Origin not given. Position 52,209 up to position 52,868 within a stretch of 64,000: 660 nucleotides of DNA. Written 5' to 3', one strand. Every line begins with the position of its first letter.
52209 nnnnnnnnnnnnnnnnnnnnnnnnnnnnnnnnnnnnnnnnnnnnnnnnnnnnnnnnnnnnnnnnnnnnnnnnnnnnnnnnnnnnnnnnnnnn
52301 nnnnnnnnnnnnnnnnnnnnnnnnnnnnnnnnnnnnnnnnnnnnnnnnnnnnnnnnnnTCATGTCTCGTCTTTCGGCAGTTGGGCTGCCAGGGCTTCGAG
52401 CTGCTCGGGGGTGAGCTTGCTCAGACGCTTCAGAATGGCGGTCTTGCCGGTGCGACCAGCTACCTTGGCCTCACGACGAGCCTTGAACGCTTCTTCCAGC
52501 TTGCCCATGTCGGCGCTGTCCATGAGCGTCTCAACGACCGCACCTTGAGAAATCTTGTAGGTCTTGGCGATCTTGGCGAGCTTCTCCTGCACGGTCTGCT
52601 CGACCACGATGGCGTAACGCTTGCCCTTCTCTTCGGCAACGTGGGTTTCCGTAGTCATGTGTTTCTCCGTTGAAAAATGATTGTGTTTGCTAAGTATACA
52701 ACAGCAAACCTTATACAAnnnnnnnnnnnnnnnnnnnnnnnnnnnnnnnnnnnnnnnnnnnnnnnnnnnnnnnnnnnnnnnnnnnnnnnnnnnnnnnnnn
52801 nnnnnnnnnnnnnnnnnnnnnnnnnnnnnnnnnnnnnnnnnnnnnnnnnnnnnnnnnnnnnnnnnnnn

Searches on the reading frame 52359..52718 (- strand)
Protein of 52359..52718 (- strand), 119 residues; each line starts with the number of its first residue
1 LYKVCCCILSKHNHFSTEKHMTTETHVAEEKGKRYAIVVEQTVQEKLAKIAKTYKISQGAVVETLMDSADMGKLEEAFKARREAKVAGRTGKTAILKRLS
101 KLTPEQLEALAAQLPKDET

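Call 9: search_protein_families(library=phrogs, proteins=[window:52359-52718:-], max_evalue=0.01)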
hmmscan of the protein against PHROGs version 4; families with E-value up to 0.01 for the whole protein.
window:52359-52718:- (119 aa): 1 family
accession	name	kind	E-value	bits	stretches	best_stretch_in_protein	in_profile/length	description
phrog_3203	-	unknown function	0.00069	20.8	1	29-98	11-86/97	-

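Call 10: search_protein_families(library=pfam, proteins=[window:52359-52718:-], max_evalue=0.01)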
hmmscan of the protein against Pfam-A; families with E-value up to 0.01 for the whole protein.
window:52359-52718:- (119 aa): 1 family
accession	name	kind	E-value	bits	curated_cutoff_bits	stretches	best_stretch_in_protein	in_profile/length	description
PF18540.6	DUF5626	-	0.0045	17.8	26.7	1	20-58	5-43/120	Domain of unknown function (DUF5626)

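Call 34: search_protein_families(library=phrogs, proteins=[window:52359-52658:-], max_evalue=0.01)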
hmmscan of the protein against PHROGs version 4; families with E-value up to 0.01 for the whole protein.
window:52359-52658:- (99 aa): 1 family
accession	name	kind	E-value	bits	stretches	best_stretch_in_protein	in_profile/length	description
phrog_3203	-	unknown function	0.00048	21.3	1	9-78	11-86/97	-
